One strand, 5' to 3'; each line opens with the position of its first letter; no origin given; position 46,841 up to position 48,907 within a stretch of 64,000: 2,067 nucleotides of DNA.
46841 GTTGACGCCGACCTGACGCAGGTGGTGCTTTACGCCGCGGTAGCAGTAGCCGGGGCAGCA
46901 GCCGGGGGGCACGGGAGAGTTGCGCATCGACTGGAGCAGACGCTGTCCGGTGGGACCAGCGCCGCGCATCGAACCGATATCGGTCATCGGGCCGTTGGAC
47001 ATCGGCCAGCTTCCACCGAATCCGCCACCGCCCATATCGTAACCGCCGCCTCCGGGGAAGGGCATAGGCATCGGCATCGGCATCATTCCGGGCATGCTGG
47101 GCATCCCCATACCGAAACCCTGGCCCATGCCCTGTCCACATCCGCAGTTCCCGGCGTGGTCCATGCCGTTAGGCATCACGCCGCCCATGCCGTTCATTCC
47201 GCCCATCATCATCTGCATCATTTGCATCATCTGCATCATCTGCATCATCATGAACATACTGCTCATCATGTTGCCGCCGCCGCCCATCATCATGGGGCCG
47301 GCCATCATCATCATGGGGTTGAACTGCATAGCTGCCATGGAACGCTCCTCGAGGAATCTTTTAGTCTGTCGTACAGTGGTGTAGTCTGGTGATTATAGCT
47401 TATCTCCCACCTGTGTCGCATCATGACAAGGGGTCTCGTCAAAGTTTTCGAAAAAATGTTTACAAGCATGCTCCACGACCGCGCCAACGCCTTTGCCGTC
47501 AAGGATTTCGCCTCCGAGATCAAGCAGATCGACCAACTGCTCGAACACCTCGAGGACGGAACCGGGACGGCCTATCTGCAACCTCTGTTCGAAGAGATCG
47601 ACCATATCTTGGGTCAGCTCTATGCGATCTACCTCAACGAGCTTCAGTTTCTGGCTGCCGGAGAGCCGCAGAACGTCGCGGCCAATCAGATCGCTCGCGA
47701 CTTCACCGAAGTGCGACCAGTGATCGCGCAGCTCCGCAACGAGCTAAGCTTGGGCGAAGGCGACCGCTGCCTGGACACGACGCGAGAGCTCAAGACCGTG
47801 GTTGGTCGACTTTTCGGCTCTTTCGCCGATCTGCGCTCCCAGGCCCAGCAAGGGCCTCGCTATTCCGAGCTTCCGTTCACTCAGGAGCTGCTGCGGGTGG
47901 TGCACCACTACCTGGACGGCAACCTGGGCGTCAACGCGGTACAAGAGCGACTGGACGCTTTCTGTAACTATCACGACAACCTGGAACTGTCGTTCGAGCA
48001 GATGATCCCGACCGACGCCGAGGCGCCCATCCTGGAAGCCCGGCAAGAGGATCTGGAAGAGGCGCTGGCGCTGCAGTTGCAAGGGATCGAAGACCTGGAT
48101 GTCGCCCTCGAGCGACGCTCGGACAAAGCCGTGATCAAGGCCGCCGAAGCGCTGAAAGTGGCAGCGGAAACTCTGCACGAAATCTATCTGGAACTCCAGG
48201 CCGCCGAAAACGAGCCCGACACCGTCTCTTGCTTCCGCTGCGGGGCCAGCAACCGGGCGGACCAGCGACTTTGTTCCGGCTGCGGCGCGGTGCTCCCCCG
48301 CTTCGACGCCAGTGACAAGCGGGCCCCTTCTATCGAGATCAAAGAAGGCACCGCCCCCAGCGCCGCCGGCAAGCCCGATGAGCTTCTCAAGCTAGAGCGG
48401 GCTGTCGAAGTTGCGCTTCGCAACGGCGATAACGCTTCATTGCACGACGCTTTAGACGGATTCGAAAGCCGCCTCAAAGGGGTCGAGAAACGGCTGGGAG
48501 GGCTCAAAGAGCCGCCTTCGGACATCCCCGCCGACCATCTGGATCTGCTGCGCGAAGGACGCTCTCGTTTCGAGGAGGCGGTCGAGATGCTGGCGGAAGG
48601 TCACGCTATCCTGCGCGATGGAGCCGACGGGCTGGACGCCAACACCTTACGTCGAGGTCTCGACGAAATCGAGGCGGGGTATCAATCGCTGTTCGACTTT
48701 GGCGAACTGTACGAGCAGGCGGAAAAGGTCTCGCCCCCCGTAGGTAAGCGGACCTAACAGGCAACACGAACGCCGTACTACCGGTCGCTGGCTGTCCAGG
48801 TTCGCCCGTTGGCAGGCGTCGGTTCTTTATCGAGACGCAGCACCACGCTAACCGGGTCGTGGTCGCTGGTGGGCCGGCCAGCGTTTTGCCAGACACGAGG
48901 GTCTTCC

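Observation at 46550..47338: Extremely Met-rich low-complexity N-terminus fused to a Cys-rich segment and CHAP/NlpC-like C-terminal domain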

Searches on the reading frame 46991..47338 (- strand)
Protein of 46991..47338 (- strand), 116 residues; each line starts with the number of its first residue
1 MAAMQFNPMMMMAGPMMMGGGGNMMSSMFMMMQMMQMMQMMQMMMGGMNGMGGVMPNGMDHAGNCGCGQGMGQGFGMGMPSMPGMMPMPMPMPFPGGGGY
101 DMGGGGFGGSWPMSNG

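Call 72: search_protein_representatives(alignment_id=A5)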
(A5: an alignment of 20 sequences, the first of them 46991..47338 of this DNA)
Query: 20 sequences, 112 profile positions. Proteins with E-value up to 0.001 (for the whole library): 5; up to 1e-10: 3; up to 1e-30: 0. The best 5 are listed.
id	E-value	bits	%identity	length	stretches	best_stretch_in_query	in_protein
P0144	5.2e-16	75.1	-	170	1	2-82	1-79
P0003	1.8e-13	66.9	-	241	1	16-111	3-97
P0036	1.9e-12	63.7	-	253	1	18-111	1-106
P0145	3.0e-07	46.9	-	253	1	8-107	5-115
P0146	5.0e-05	39.8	-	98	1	6-81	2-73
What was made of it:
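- The exhaustive search with the leader profile found only 5 proteins (call 72), so the breadth of the leader family is poorly sampled.
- Tried and rejected: The exhaustive HMMER search with the leader profile returned only 5 proteins (call 72), because bias correction and database size penalise a low-complexity profile.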

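Call 74: search_protein_families(library=pfam, proteins=[P0145], max_evalue=0.01)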
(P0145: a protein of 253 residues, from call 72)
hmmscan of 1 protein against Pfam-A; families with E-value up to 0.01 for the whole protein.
P0145 (253 aa): 2 families
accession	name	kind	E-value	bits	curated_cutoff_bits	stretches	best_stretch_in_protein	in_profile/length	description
PF01464.25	SLT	-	2.9e-15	56.3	21.3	1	136-238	2-108/117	Transglycosylase SLT domain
PF18013.6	Phage_lysozyme2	-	0.0071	17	28.2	0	153-201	25-81/140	Phage tail lysozyme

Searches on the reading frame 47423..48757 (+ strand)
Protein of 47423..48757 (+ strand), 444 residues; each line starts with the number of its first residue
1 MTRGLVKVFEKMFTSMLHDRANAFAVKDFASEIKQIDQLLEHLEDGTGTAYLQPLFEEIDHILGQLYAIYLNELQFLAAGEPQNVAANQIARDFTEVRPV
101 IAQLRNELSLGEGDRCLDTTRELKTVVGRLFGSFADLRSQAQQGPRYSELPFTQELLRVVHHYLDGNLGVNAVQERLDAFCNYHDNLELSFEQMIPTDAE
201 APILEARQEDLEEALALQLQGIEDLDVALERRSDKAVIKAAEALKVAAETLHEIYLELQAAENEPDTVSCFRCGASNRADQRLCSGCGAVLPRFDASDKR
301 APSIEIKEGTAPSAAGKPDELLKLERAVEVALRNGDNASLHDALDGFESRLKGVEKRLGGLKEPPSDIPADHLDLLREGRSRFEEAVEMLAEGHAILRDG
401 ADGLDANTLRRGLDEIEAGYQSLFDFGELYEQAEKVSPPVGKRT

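Call 3: search_protein_families(library=pfam, proteins=[window:47423-48757:+], max_evalue=1)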
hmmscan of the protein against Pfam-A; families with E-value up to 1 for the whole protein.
window:47423-48757:+ (444 aa): 8 families
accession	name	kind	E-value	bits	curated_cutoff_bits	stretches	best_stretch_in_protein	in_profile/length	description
PF13248.11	Zn_ribbon_3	-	0.00025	20.8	27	1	267-291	2-26/26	zinc-ribbon domain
PF13240.11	Zn_Ribbon_1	-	0.0014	18.8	25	1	270-290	2-22/23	zinc-ribbon domain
PF12773.13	DZR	-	0.0099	16.5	27.3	1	270-288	1-19/45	Double zinc ribbon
PF24463.1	DUF7577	-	0.013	15.5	28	1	266-291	1-26/27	Domain of unknown function (DUF7577)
PF03114.23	BAR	-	0.063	13.4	28.5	1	5-58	77-130/234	BAR domain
PF11716.13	MDMPI_N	-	0.14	13.3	24.2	0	325-415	42-131/140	Mycothiol maleylpyruvate isomerase N-terminal domain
PF24725.1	DUF7677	-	0.19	12.5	26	1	48-86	29-66/98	Domain of unknown function (DUF7677)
PF00641.23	Zn_ribbon_RanBP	-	0.85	9.4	27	1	263-276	14-27/30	Zn-finger in Ran binding protein and others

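Call 4: search_protein_families(library=ncbifam, proteins=[window:47423-48757:+], max_evalue=1)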
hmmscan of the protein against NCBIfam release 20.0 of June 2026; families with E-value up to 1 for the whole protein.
window:47423-48757:+ (444 aa): 2 families
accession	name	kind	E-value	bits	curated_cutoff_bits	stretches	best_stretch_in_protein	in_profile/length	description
NF003357.0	PRK04406.1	equivalog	0.019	15.2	122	1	203-231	8-36/75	hypothetical protein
NF002750.0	PRK02793.1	equivalog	0.26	11.5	103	1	203-252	5-53/72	phi X174 lysis protein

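Call 68: search_solved_structures(query=A6, max_evalue=10, show_alignments=1)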
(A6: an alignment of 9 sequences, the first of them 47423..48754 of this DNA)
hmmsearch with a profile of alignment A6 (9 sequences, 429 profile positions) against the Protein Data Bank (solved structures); distinct sequences matched with E-value up to 10: 48.
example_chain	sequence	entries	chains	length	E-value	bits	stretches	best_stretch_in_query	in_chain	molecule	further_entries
11xu_G1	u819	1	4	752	3.7e-07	32.8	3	262-297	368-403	Double zinc ribbon and ankyrin repeat-containing protein 1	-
1csg_A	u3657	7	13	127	0.0068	18.8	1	353-412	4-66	Granulocyte-macrophage colony-stimulating factor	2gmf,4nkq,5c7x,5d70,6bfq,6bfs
5d72_A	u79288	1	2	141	0.0071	18.7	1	353-412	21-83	Granulocyte-macrophage colony-stimulating factor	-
5d71_A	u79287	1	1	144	0.0073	18.7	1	353-412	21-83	Granulocyte-macrophage colony-stimulating factor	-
9jkr_I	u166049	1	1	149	0.0093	18.3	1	353-412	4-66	Granulocyte-macrophage colony-stimulating factor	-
3efg_A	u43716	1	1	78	0.039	16.2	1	190-252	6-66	Protein slyX homolog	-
7xv2_A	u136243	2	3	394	0.048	16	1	63-147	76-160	Tripartite motif-containing protein 72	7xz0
4wce_Z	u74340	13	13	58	0.054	15.8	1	260-287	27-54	50S ribosomal protein L32 | Large ribosomal subunit protein bL32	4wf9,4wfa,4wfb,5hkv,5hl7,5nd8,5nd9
9cte_A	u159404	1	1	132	0.069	15.5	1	65-123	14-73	De novo protein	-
5li0_4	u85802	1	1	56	0.069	15.4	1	260-286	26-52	50S ribosomal protein L32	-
2jua_A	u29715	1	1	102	0.07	15.4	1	309-352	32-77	de novo protein S836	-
2jqq_A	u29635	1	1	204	0.1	14.9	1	52-141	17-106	Conserved oligomeric Golgi complex subunit 2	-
8s05_C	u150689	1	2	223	0.11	14.7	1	251-289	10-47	Conserved protein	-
4v4n_Ag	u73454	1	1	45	0.14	14.5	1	260-282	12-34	50S ribosomal protein L40E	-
4v6u_Bg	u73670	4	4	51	0.15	14.4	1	260-282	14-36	50S ribosomal protein L40e | Large ribosomal subunit protein eL40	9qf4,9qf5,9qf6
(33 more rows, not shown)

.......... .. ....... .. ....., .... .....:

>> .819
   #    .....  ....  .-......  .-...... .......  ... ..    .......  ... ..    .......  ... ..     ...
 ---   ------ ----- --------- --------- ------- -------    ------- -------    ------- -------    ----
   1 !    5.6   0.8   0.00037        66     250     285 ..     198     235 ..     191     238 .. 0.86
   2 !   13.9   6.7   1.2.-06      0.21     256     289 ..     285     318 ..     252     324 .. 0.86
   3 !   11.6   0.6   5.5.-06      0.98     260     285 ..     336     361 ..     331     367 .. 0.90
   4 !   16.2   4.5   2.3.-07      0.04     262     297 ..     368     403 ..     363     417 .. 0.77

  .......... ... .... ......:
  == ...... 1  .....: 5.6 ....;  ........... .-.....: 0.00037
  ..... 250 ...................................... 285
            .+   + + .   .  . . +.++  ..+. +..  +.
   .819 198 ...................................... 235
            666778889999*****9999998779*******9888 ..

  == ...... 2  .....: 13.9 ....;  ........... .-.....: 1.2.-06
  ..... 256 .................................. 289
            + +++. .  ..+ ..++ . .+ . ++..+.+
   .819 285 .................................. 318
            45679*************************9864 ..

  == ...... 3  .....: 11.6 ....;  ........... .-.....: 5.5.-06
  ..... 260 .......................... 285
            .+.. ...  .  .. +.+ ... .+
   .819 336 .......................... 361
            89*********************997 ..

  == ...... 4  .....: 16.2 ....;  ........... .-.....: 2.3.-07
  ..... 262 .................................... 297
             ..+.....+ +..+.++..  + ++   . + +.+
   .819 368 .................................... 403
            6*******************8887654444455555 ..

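Call 82: search_protein_families(library=phrogs, proteins=[window:47423-48754:+], max_evalue=0.01)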
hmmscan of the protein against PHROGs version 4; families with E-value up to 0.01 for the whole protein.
window:47423-48754:+ (444 aa): 0 families
